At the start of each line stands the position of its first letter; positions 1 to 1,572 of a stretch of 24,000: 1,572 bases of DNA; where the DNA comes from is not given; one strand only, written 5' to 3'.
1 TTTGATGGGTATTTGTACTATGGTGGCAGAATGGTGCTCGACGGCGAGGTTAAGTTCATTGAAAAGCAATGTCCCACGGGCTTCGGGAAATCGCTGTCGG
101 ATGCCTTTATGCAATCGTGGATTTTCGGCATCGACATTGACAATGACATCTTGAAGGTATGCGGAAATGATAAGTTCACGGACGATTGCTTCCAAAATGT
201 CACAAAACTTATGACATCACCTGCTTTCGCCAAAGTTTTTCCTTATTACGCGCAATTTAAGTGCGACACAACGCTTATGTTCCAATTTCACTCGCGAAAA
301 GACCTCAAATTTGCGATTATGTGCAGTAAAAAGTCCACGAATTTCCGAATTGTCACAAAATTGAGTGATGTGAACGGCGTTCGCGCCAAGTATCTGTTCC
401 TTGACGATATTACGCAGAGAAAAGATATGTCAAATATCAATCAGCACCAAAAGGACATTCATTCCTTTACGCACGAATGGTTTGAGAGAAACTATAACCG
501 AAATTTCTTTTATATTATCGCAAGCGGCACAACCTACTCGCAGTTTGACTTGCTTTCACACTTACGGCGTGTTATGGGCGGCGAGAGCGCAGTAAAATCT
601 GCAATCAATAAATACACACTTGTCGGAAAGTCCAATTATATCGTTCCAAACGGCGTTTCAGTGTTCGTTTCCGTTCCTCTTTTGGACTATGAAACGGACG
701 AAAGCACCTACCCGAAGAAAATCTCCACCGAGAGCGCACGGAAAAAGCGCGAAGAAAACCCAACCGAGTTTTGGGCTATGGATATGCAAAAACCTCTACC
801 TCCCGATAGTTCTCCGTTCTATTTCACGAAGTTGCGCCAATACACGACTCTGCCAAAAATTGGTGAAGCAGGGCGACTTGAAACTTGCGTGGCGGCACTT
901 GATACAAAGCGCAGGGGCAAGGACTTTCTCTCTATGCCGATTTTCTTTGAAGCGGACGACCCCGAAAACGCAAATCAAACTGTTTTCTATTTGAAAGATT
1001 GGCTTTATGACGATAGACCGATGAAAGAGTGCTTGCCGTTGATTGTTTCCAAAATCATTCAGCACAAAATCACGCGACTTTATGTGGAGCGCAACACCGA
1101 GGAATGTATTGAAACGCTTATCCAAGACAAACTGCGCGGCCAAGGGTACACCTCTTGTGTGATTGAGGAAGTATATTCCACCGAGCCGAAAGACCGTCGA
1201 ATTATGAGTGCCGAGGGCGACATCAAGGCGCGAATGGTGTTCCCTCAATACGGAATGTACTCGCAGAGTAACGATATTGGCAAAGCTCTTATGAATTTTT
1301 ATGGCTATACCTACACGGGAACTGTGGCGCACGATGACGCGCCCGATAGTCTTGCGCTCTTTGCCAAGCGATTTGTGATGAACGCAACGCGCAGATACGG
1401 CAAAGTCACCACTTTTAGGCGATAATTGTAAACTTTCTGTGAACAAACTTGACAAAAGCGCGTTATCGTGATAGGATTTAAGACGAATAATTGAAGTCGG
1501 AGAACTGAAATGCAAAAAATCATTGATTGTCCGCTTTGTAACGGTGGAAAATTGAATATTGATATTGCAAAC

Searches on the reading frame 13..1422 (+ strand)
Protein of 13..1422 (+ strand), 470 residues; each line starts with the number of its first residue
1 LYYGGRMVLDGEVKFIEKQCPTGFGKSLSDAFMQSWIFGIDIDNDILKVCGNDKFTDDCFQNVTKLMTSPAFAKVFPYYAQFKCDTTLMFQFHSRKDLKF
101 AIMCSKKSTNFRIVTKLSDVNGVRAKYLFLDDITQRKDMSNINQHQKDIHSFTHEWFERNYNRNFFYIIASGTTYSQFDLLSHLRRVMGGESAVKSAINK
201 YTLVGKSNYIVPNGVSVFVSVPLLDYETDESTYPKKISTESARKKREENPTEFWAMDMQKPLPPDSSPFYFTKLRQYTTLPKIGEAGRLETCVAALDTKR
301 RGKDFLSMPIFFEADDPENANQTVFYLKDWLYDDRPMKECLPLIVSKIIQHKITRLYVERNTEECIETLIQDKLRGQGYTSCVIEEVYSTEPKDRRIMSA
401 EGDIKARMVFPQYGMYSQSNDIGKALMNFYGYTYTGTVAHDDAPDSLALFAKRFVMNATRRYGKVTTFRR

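Call 28: search_protein_families(library=pfam, proteins=[window:13-1422:+], max_evalue=0.01)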
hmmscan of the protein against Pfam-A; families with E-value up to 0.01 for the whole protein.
window:13-1422:+ (470 aa): 1 family
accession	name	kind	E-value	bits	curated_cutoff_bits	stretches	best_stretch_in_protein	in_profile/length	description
PF22530.2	Terminase-T7_RNaseH-like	-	1e-05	26.2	27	1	324-399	23-97/108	Terminase Bacteriophage T7, Ribonuclease H-like domain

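Call 44: search_protein_families(library=phrogs, proteins=[window:13-1422:+], max_evalue=0.001)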
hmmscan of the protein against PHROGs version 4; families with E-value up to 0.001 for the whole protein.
window:13-1422:+ (470 aa): 3 families
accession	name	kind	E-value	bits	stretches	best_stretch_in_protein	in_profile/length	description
phrog_38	-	head and packaging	2.8e-25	90.1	1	19-461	311-710/760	terminase large subunit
phrog_5573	-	head and packaging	7.7e-06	26.5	1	230-452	25-232/250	terminase large subunit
phrog_4758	-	head and packaging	1e-05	26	1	20-182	64-215/243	terminase large subunit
